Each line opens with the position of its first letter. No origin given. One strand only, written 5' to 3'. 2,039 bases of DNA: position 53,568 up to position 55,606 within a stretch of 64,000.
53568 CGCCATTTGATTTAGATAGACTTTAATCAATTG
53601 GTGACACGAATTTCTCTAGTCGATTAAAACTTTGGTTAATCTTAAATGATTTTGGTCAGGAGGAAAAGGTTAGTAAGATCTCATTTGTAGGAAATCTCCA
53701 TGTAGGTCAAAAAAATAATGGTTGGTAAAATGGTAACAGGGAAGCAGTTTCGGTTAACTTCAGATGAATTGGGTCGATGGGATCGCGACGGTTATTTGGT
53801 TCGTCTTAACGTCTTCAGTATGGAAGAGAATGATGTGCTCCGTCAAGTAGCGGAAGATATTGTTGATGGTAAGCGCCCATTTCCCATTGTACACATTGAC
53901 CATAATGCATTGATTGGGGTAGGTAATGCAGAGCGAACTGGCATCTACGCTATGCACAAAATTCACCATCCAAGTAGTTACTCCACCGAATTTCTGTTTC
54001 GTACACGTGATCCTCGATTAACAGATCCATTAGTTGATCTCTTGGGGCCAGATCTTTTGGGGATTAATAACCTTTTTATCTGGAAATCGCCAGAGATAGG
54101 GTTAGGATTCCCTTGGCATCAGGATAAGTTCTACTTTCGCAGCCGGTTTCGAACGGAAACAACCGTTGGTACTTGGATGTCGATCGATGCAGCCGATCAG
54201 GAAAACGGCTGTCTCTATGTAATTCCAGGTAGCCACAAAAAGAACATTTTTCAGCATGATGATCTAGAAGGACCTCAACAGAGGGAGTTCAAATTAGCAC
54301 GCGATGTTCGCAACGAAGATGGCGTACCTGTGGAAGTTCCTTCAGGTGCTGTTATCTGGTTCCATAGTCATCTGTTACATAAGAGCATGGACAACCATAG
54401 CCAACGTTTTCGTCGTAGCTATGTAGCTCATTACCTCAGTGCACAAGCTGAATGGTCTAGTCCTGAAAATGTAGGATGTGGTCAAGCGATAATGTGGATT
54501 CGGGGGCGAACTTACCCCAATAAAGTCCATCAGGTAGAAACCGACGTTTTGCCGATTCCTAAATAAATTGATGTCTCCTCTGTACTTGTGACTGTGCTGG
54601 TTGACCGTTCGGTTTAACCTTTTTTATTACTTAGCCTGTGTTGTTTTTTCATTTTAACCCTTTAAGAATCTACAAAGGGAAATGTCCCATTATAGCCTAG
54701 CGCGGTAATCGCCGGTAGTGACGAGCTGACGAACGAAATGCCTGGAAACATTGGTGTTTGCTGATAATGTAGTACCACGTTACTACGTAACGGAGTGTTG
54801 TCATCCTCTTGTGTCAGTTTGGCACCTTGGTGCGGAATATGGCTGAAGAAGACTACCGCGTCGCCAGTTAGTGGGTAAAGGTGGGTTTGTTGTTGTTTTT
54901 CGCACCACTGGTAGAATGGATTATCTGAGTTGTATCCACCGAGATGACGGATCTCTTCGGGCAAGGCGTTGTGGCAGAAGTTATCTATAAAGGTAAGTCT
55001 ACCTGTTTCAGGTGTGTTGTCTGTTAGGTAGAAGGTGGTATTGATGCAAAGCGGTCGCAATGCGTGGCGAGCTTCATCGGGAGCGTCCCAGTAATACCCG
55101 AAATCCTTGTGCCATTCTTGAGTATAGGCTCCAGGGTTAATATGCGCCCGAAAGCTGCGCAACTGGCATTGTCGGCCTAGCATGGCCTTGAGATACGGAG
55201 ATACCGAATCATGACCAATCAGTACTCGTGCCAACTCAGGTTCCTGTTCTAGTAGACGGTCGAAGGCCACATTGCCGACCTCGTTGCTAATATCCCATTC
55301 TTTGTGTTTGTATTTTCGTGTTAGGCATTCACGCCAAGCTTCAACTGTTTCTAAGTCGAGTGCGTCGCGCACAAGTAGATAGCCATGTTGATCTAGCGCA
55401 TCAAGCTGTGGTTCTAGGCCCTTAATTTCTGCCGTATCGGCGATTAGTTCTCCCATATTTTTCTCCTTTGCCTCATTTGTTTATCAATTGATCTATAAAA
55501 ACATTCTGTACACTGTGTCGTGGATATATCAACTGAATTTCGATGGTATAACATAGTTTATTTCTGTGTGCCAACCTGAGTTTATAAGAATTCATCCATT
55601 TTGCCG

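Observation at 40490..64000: Paralog-rich oxygenase/oxidoreductase island: 6 PhyH, 5 Gfo/Idh/MocA, TauD, fatty-acid hydroxylase, sulfatase, cupin, MDR alcohol dehydrogenase, MFS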

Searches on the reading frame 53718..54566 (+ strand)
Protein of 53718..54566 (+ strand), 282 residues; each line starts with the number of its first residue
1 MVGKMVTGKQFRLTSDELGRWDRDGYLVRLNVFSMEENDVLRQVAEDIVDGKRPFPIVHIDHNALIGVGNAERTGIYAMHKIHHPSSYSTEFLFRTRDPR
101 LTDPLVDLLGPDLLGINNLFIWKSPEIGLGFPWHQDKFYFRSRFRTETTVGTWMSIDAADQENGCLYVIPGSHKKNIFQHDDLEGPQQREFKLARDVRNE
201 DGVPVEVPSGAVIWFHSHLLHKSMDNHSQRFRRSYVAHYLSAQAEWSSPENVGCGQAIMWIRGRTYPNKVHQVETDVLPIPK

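Call 4: search_protein_families(library=pfam, proteins=[window:53718-54566:+], max_evalue=0.01)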
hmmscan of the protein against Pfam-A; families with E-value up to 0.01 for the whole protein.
window:53718-54566:+ (282 aa): 1 family
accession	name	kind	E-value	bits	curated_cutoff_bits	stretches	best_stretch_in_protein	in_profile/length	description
PF05721.19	PhyH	-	5.5e-32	112.2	22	1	21-233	1-212/213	Phytanoyl-CoA dioxygenase (PhyH)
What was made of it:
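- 53718..54566 (+): PhyH3: strongly conserved PhyH-family dioxygenase. PF05721 112 bits (call 4).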

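Call 9: find_homologous_proteins(query=window:53718-54566:+)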
Query window:53718-54566:+ (282 aa): 465 proteins with E <= 0.001 among 1001 candidates; the best 120 are listed.
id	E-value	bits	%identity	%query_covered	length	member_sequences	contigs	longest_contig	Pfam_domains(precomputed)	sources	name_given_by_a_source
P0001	7.0e-194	661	99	100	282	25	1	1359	PF05721.20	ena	-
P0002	3.8e-167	573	85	100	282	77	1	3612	PF05721.20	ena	-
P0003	5.4e-162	556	83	100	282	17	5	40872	PF05721.20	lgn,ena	-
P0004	1.4e-147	509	77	99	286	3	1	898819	PF05721.20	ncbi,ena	-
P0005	3.8e-145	501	76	97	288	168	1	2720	PF05721.20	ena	-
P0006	4.4e-144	498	75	98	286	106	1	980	PF05721.20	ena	-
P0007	5.1e-144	497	77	97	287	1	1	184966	PF05721.20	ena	-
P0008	2.0e-143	495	85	88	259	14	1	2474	PF05721.20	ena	-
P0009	5.8e-143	494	74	98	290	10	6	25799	PF05721.20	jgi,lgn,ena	jgi:phytanoyl-CoA hydroxylase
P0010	2.7e-142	492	76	96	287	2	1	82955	PF05721.20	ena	-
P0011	6.9e-142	490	76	97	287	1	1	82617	PF05721.20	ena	-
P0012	1.8e-141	489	75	96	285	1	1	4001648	PF05721.20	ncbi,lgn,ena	-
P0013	3.8e-141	488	76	96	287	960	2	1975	PF05721.20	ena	-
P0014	8.0e-141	487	73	100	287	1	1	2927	PF05721.20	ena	-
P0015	1.2e-140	486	76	97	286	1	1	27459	PF05721.20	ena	-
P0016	1.7e-140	486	74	97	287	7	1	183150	PF05721.20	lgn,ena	-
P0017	1.7e-140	486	77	95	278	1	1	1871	PF05721.20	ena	-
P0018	4.3e-140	484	72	97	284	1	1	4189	PF05721.20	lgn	-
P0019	5.1e-140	484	73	97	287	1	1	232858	PF05721.20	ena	-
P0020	6.5e-140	484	74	97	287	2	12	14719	PF05721.20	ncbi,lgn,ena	-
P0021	1.1e-139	483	74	98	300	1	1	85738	PF05721.20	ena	-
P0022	2.8e-139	482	75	95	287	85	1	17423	PF05721.20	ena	-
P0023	4.8e-139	481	73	97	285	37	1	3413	PF05721.20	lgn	-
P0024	9.2e-139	480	74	96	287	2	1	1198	PF05721.20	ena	-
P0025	9.9e-139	480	75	95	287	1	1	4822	PF05721.20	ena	-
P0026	1.3e-138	480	74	97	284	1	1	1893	PF05721.20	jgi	-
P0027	1.3e-138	480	74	97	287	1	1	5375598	PF05721.20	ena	-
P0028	1.4e-138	480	73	96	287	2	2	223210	PF05721.20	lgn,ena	-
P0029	1.4e-138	479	72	97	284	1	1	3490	PF05721.20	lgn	-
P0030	1.7e-138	479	74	97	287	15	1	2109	PF05721.20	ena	-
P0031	2.5e-138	479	72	98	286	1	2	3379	PF05721.20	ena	-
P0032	2.8e-138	479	74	97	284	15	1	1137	PF05721.20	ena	-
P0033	4.6e-138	478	74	96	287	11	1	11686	PF05721.20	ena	-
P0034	6.3e-138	477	73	96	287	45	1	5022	PF05721.20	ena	-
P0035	6.9e-138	477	73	97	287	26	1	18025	PF05721.20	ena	-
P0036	8.2e-138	477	73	97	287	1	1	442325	PF05721.20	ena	-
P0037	9.4e-138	477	73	96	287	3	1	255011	PF05721.20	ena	-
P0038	1.7e-137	476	73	95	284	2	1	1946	PF05721.20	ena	-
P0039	1.8e-137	476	74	96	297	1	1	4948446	PF05721.20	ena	-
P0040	2.0e-137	476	72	97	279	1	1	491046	PF05721.20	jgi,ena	jgi:phytanoyl-CoA hydroxylase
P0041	2.2e-137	476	74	96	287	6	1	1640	PF05721.20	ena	-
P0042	2.7e-137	475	74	96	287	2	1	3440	PF05721.20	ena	-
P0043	3.6e-137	475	74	96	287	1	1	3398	PF05721.20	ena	-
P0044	3.6e-137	475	74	96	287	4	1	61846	PF05721.20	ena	-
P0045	5.3e-137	474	74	97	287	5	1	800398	PF05721.20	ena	-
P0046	6.9e-137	474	73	97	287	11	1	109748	PF05721.20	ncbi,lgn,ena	-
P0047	1.3e-136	473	72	97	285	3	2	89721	PF05721.20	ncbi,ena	-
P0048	1.4e-136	473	72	97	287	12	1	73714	PF05721.20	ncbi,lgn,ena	-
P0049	1.5e-136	473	72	96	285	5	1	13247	PF05721.20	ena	-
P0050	1.7e-136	473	73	97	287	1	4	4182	PF05721.20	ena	-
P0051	1.9e-136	472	73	95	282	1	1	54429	PF05721.20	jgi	jgi:phytanoyl-CoA hydroxylase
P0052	2.1e-136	472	72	95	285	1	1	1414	PF05721.20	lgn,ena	-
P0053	2.6e-136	472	73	96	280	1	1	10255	PF05721.20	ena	-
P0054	2.9e-136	472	73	96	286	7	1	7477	PF05721.20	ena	-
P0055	3.8e-136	471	71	97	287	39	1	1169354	PF05721.20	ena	-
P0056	4.1e-136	471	73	95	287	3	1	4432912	PF05721.20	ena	-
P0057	4.3e-136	471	72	97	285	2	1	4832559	PF05721.20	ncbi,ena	-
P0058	4.6e-136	471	73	96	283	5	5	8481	PF05721.20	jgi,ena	jgi:hypothetical protein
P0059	8.2e-136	470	72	97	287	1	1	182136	PF05721.20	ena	-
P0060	1.5e-135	470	70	97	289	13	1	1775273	PF05721.20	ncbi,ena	-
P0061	1.7e-135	469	71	98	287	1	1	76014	PF05721.20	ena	-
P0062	2.9e-135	469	73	96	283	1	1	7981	PF05721.20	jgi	-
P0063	2.9e-135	469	71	97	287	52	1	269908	PF05721.20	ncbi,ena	-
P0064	4.2e-135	468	71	96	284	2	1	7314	PF05721.20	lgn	-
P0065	4.8e-135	468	70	99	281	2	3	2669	PF05721.20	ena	-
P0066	8.5e-135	467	73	95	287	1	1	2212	PF05721.20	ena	-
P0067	1.8e-134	466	73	95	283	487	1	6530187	PF05721.20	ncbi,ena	-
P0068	2.1e-134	466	73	95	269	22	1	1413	PF05721.20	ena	-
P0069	2.2e-134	466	73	95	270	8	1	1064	PF05721.20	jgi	-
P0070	3.7e-134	465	71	96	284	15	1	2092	PF05721.20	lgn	-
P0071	5.0e-134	465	69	97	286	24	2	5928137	PF05721.20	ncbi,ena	-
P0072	7.9e-134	464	73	95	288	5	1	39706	PF05721.20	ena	-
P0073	9.4e-134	464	72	96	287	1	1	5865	PF05721.20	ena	-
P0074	1.3e-133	463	72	95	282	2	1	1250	PF05721.20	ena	-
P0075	1.5e-133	463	73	96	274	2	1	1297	PF05721.20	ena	-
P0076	2.5e-133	462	70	98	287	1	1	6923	PF05721.20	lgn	-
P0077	3.4e-133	462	72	95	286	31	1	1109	PF05721.20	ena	-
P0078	3.6e-133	462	71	95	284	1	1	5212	PF05721.20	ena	-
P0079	9.5e-133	460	71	95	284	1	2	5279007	PF05721.20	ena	-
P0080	1.5e-132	460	72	95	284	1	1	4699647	PF05721.20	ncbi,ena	-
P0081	1.6e-132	460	73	95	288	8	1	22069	PF05721.20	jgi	jgi:phytanoyl-CoA hydroxylase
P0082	1.8e-132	459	71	95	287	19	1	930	PF05721.20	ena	-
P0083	1.9e-132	459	71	95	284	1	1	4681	PF05721.20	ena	-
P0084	2.9e-132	459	73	95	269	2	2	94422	PF05721.20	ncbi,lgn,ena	-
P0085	4.4e-132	458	71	95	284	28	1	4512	PF05721.20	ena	-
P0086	4.7e-132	458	69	97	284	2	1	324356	PF05721.20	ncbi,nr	ncbi:hypothetical protein C6497_03480 [Candidatus Poribacteria bacterium]|nr:MAG: hypothetical prote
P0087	6.5e-132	458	72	95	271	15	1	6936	PF05721.20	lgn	-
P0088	9.4e-132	457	70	95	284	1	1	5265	PF05721.20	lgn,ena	-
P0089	9.6e-132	457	70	95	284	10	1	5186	PF05721.20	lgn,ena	-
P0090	1.3e-131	457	70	95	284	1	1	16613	PF05721.20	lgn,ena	-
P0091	1.3e-131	457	69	98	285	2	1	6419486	PF05721.20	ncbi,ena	-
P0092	1.7e-131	456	71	95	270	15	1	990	PF05721.20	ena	-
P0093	3.6e-131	455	71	95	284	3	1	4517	PF05721.20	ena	-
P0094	4.3e-131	455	70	95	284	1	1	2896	PF05721.20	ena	-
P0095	2.1e-130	453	70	95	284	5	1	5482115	PF05721.20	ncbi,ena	-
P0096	2.2e-130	453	70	96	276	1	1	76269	PF05721.20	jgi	-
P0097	2.4e-130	452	71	96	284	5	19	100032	PF05721.20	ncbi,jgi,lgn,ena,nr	ncbi:MAG: phytanoyl-CoA dioxygenase family protein [Planctomycetota bacterium]|jgi:ectoine hydroxyla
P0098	3.8e-130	452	70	95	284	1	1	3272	PF05721.20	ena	-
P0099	7.1e-130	451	68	97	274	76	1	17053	PF05721.20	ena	-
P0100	1.6e-129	450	69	98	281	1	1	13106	PF05721.20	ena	-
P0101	1.7e-129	450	71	96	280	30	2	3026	PF05721.20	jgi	jgi:phytanoyl-CoA hydroxylase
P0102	4.5e-129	448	69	97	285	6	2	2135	PF05721.20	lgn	-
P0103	5.0e-129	448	69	98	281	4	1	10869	PF05721.20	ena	-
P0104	5.1e-129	448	71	95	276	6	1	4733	PF05721.20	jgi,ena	jgi:phytanoyl-CoA hydroxylase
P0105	1.9e-128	446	67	97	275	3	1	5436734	PF05721.20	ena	-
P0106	2.2e-128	446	70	95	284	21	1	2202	PF05721.20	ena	-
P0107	2.7e-128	446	70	97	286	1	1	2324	PF05721.20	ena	-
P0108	1.7e-127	443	69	96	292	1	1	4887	PF05721.20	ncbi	-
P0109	1.7e-127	443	68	98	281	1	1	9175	PF05721.20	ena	-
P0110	1.9e-127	443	70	95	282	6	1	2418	PF05721.20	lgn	-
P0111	1.0e-125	437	68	96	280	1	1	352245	PF05721.20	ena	-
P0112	1.1e-125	437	67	98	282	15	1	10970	PF05721.20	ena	-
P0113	1.2e-125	437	73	88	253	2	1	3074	PF05721.20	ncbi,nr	ncbi:MAG: phytanoyl-CoA dioxygenase family protein, partial [Candidatus Latescibacteria bacterium]|n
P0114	2.0e-125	436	67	96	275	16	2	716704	PF05721.20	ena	-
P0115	2.5e-125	436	75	89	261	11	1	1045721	PF05721.20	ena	-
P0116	2.7e-125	436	68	98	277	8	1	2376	PF05721.20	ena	-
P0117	4.9e-125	435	68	96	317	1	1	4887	PF05721.20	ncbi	-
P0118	8.1e-125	434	78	84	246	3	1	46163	PF05721.20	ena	-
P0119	1.5e-124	433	66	97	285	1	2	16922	PF05721.20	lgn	-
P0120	6.6e-124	431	66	98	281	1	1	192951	PF05721.20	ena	-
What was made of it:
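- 53718..54566 (+): All 120 listed clusters are 66% identical or more (call 9).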

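Call 10: find_encoding_contigs(protein=P0003, flank=10000, max_places=4)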
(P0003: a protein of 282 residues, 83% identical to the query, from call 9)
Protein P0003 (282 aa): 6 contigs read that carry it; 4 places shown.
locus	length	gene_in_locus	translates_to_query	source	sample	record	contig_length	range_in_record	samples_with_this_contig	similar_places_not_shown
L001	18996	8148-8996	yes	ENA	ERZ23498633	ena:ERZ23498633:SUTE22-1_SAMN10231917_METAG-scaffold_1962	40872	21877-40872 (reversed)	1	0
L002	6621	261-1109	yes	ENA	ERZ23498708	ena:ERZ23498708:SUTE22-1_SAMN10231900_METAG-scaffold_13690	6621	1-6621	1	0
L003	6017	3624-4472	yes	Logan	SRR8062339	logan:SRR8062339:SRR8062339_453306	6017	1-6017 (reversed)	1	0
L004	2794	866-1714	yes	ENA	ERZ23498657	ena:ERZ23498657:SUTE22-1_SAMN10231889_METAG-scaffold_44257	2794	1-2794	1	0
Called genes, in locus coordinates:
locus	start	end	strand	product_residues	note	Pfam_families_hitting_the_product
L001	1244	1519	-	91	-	-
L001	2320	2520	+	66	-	-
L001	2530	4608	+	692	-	PF00403:HMA, PF00122:E1-E2_ATPase, PF00702:Hydrolase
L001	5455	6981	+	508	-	PF19805:DUF6288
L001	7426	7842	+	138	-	-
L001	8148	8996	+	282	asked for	PF05721:PhyH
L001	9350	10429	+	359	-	PF22244:GCE_fung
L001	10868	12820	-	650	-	-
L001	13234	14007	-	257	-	PF13385:Laminin_G_3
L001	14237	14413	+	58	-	-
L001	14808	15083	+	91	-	-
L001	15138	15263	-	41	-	-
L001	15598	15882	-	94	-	-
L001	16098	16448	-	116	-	PF12643:MazG-like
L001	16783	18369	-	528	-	PF00795:CN_hydrolase, PF03009:GDPD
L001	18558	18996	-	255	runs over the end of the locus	PF05721:PhyH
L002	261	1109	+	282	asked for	PF05721:PhyH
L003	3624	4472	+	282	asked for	PF05721:PhyH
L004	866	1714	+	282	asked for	PF05721:PhyH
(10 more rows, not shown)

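Call 11: find_encoding_contigs(protein=P0004, flank=10000, max_places=3)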
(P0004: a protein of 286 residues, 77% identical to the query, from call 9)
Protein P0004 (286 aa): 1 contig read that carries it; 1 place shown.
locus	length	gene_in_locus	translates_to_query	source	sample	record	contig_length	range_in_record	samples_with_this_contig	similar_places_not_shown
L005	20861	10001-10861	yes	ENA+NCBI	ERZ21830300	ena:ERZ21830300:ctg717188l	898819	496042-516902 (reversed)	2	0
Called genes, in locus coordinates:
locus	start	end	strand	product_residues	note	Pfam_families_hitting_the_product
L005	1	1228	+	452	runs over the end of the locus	-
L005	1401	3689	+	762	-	-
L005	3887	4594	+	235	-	PF13709:DUF4159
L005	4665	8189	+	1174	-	-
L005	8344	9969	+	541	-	PF00933:Glyco_hydro_3, PF01915:Glyco_hydro_3_C (weak)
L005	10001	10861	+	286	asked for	PF05721:PhyH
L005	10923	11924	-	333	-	PF04055:Radical_SAM, PF06969:HemN_C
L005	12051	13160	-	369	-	PF08240:ADH_N, PF16912:Glu_dehyd_C (weak), PF00107:ADH_zinc_N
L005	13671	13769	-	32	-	-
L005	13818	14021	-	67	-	-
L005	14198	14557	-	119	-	PF05685:Uma2 (weak)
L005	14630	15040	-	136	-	-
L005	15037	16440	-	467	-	PF09992:NAGPA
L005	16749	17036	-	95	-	PF04977:DivIC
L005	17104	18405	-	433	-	PF03952:Enolase_N, PF00113:Enolase_C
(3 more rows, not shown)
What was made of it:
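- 53718..54566 (+): The 83% and 77% orthologs have unrelated neighbours (calls 10, 11).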

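Call 42: search_protein_families(library=ncbifam, proteins=[window:53718-54566:+], max_evalue=0.001)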
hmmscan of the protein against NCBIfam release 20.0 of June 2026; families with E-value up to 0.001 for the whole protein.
window:53718-54566:+ (282 aa): 4 families
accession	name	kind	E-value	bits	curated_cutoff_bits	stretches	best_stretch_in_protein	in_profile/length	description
NF052437.1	MPhHdxlPhnYGIM8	equivalog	2e-12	47.1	500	1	11-239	3-213/260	methylphosphonate hydroxylase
TIGR01762.1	chlorin-enz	subfamily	4.6e-11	42.6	226.3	1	11-179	1-163/288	chlorinating enzyme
TIGR02408.1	ectoine_ThpD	equivalog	1.6e-09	37.5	336.5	1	13-188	17-182/277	ectoine hydroxylase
NF045813.1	DxPntBtaHylase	equivalog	0.00027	20.4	550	1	130-229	133-234/285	1-deoxypentalenic acid 11-beta-hydroxylase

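Call 44: search_solved_structures(query=window:53718-54566:+, max_evalue=0.001)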
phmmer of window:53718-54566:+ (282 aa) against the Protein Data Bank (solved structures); distinct sequences matched with E-value up to 0.001: 15.
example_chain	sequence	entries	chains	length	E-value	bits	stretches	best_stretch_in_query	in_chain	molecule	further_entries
2opw_A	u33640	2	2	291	1.1e-16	64.4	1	114-251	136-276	PHYHD1 protein | Phytanoyl-CoA dioxygenase domain-containing protein 1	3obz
4xab_A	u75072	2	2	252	1.9e-16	63.7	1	68-250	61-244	EvdO2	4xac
2a1x_A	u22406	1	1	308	2.3e-16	63.4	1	102-246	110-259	Phytanoyl-CoA dioxygenase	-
6ec3_A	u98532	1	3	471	2.1e-09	40.6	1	19-240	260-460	Methyltransferase domain-containing protein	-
6zyk_A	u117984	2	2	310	1.8e-08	37.5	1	76-245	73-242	Monooxygenase | Uncharacterized protein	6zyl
5nch_A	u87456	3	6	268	1.3e-07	34.8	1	9-233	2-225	Leucine hydroxylase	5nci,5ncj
7dt0_A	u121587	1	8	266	2.2e-07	34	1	17-242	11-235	Phytanoyl-CoA dioxygenase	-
7e01_A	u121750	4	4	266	1.1e-06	31.7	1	17-242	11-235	Phytanoyl-CoA dioxygenase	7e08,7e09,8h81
7dzz_A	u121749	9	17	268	1.1e-06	31.7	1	17-241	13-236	Phytanoyl-CoA dioxygenase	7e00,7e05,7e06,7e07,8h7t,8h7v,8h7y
4xaa_A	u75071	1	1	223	6.6e-06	29.1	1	69-242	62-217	Putative oxygenase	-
4mhr_A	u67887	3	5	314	3.4e-05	26.8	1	16-178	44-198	Ectoine hydroxylase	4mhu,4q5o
3gja_A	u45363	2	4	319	4.5e-05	26.4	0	10-185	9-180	CytC3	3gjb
2fct_A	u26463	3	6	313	0.00011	25.1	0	9-181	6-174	syringomycin biosynthesis enzyme 2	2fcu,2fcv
3emr_A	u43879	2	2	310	0.0002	24.3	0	10-178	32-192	EctD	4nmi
5epa_A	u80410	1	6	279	0.00026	23.9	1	105-246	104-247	SnoK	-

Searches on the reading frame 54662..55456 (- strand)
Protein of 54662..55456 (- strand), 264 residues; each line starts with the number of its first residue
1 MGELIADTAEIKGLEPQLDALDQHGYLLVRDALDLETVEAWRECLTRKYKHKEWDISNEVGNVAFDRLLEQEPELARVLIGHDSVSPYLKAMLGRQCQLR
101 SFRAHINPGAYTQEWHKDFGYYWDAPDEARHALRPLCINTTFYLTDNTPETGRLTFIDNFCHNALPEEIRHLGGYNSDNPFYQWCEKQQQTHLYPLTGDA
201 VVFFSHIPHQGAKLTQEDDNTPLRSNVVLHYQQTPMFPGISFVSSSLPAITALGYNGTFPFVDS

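Call 6: search_protein_families(library=pfam, proteins=[window:54662-55456:-], max_evalue=0.01)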
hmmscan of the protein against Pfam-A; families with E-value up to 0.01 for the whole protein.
window:54662-55456:- (264 aa): 2 families
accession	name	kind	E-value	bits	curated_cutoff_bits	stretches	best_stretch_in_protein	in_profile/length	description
PF05721.19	PhyH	-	2.3e-10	41.6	22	1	22-212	2-203/213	Phytanoyl-CoA dioxygenase (PhyH)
PF13640.12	2OG-FeII_Oxy_3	-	0.0067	17.8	27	0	113-216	12-86/98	2OG-Fe(II) oxygenase superfamily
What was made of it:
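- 54662..55456 (-): PhyH4: PhyH-family dioxygenase. PF05721 41.6 bits (call 6).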

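Call 43: search_protein_families(library=ncbifam, proteins=[window:54662-55456:-], max_evalue=0.001)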
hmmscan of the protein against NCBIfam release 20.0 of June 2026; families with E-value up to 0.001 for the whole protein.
window:54662-55456:- (264 aa): 1 family
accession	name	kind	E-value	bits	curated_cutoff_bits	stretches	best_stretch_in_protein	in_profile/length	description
TIGR02408.1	ectoine_ThpD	equivalog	0.0004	19.8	336.5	1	17-157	21-165/277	ectoine hydroxylase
